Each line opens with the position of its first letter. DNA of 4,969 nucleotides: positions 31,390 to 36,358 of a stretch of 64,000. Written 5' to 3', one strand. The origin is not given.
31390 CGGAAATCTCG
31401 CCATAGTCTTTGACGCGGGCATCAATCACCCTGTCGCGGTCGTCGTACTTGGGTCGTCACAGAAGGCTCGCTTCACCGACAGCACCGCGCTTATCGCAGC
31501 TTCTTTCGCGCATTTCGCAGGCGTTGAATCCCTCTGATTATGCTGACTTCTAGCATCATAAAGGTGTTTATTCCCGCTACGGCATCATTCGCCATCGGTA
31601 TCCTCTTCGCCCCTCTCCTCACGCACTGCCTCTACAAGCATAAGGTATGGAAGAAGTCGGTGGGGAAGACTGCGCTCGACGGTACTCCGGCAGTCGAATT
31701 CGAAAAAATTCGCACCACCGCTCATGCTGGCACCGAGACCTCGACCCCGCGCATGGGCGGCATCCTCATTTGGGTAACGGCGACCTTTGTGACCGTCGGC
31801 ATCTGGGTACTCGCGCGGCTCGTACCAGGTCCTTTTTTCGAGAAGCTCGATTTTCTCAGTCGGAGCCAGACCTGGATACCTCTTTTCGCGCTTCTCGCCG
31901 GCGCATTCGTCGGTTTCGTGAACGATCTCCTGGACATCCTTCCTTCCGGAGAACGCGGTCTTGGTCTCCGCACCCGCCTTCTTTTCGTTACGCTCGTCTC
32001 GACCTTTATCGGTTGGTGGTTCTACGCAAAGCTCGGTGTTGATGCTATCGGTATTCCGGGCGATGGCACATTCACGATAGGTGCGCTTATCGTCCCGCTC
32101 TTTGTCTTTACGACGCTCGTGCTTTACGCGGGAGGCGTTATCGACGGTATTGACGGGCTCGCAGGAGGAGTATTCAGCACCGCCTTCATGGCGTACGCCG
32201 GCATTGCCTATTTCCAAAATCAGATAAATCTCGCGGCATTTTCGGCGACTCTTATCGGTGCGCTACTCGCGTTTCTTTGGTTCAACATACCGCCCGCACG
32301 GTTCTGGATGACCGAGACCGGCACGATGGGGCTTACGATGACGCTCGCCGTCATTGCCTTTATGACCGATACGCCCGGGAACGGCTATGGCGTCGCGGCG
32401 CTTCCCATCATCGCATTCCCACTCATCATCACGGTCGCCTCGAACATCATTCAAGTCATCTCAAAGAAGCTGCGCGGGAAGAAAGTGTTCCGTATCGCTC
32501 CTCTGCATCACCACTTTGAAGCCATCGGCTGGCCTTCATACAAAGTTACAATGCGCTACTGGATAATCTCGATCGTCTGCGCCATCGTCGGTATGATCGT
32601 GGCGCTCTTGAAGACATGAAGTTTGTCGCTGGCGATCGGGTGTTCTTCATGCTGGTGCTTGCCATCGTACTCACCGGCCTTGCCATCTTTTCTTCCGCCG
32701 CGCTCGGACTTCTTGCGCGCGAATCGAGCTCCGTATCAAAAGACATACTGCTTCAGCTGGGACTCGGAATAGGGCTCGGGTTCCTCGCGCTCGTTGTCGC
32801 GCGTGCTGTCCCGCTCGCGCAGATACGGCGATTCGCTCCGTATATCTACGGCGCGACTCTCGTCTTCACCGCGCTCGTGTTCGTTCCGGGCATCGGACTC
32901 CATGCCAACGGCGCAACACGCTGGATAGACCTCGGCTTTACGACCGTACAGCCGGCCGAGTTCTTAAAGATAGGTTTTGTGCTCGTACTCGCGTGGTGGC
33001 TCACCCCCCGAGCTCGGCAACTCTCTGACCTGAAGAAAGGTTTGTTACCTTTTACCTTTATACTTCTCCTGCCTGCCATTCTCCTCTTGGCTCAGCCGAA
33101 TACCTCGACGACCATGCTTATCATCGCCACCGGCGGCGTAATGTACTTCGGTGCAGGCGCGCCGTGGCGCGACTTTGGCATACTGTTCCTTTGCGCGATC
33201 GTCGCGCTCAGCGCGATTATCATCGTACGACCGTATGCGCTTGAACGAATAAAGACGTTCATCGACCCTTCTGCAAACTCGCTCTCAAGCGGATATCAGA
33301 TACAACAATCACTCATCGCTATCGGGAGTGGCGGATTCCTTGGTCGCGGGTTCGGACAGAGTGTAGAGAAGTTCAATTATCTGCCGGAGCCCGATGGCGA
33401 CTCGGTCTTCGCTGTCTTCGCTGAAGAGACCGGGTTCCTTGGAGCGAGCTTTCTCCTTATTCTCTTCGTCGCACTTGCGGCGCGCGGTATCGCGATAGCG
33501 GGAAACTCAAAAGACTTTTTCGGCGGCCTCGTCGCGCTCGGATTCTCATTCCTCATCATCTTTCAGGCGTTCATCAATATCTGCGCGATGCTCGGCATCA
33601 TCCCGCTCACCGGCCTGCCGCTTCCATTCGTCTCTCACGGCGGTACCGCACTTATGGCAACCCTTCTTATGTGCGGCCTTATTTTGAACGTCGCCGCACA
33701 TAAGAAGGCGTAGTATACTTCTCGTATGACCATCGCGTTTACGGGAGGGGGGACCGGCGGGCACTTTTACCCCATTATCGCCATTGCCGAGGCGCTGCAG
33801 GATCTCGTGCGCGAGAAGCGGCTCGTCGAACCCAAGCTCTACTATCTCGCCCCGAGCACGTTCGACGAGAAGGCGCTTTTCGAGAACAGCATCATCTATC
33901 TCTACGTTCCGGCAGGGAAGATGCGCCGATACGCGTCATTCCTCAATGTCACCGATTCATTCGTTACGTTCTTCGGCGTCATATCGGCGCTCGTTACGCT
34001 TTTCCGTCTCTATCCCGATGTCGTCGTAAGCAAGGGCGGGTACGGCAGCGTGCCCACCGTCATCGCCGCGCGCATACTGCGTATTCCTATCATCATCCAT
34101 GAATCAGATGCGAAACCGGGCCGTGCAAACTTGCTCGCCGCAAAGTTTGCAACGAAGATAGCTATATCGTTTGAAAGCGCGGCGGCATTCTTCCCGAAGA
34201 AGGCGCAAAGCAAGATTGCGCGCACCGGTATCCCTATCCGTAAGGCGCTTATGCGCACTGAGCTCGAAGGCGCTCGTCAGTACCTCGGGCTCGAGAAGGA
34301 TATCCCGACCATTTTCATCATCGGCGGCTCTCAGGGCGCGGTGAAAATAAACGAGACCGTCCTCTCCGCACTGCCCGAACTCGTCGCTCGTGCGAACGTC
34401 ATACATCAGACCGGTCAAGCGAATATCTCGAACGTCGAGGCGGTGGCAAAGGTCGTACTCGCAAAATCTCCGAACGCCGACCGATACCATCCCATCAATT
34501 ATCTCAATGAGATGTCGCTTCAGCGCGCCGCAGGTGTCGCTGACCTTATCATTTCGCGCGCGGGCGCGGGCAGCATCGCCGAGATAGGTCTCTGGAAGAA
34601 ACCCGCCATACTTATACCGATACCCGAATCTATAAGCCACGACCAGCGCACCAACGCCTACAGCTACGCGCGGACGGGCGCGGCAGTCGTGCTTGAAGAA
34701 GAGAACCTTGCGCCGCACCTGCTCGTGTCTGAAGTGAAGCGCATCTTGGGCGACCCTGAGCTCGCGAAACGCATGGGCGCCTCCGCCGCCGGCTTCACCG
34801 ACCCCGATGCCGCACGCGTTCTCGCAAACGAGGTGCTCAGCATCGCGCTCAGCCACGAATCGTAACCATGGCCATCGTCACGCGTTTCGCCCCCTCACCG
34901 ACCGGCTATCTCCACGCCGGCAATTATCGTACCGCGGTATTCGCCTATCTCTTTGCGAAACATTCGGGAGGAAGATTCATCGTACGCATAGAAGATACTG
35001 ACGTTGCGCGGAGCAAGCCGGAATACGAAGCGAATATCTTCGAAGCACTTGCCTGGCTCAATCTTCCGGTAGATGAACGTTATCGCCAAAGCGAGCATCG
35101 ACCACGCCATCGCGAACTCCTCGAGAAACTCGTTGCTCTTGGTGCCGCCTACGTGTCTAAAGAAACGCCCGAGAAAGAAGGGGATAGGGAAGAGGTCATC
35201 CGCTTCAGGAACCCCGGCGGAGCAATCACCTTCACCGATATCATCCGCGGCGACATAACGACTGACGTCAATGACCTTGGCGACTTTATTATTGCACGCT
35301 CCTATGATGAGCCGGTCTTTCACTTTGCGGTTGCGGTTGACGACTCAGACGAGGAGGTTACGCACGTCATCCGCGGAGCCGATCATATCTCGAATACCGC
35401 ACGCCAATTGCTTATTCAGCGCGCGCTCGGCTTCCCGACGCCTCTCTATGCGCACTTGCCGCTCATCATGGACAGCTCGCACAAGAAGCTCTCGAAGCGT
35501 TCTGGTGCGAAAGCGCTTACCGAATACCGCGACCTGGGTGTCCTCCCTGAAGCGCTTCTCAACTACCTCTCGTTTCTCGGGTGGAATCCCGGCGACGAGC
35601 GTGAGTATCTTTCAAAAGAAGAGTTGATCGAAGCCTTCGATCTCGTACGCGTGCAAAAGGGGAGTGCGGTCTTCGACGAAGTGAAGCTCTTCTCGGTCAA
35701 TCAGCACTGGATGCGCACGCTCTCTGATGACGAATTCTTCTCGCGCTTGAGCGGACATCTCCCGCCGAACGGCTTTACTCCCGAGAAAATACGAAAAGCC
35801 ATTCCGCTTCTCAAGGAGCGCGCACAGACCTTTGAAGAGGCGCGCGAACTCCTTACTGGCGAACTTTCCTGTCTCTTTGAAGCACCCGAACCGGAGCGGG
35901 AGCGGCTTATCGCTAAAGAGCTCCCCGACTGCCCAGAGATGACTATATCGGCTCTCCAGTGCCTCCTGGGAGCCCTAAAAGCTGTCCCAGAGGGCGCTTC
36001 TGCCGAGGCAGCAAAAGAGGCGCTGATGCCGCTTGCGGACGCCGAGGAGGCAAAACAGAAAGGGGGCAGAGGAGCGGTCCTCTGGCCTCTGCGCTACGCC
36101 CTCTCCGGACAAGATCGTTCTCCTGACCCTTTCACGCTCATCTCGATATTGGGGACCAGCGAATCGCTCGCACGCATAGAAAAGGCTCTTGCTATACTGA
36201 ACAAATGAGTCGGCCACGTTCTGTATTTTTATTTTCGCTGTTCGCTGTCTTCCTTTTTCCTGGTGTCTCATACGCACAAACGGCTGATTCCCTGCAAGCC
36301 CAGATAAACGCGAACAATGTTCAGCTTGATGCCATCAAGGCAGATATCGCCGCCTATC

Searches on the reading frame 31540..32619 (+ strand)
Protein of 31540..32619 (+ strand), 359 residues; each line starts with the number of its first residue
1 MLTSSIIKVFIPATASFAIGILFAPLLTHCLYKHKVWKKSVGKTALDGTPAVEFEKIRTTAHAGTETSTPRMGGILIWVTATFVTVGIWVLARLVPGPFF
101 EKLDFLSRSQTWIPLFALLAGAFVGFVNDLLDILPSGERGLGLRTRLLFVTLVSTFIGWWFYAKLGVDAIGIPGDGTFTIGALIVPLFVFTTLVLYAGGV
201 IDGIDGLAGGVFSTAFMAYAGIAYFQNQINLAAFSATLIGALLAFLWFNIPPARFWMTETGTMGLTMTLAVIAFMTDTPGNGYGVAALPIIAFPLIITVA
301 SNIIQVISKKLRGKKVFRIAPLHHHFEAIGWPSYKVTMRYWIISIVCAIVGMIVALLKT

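Call 68: search_protein_families(library=pfam, proteins=[window:31540-32619:+], max_evalue=0.00001)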
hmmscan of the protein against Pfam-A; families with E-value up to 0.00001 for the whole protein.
window:31540-32619:+ (359 aa): 1 family
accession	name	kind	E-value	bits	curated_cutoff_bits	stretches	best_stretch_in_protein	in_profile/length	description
PF00953.26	Glycos_transf_4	-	8.2e-20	71.8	27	1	113-275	3-158/160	Glycosyl transferase family 4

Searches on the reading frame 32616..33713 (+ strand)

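Call 68: search_protein_families(library=pfam, proteins=[window:32616-33713:+], max_evalue=0.00001)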
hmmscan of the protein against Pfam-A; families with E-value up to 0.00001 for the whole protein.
window:32616-33713:+ (365 aa): 1 family
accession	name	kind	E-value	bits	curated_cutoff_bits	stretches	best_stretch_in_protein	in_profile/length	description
PF01098.24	FTSW_RODA_SPOVE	-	6.1e-92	308.8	26.4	1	9-364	3-355/356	Cell cycle protein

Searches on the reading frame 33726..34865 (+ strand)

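Call 68: search_protein_families(library=pfam, proteins=[window:33726-34865:+], max_evalue=0.00001)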
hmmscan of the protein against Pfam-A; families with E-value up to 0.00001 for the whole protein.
window:33726-34865:+ (379 aa): 2 families
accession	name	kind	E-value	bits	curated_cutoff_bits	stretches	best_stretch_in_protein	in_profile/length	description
PF04101.22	Glyco_tran_28_C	-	1.8e-33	116.3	22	1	195-363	1-163/166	Glycosyltransferase family 28 C-terminal domain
PF03033.26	Glyco_transf_28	-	4.7e-26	92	26.2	1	3-147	1-139/139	Glycosyltransferase family 28 N-terminal domain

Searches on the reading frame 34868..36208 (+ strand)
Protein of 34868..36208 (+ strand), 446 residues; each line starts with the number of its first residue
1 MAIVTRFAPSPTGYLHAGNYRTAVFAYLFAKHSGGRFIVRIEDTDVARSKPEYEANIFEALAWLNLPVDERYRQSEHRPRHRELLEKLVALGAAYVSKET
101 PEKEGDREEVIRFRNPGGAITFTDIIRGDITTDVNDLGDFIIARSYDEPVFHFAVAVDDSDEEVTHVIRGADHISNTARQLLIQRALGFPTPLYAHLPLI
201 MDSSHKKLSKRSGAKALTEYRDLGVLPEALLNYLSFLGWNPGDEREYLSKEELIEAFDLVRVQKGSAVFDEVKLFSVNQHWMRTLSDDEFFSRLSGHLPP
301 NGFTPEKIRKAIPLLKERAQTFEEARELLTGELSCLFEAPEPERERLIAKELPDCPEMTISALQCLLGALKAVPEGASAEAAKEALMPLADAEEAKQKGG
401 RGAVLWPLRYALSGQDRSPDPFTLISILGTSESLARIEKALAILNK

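Call 68: search_protein_families(library=pfam, proteins=[window:34868-36208:+], max_evalue=0.00001)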
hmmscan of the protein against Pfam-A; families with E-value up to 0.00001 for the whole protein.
window:34868-36208:+ (446 aa): 2 families
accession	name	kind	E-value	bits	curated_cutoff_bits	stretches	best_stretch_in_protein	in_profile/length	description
PF00749.27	tRNA-synt_1c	-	1.1e-77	261.5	23.4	2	104-274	139-312/314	tRNA synthetases class I (E and Q), catalytic domain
PF19269.4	Anticodon_2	-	2.7e-20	73.6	23.6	1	301-441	10-141/141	Anticodon binding domain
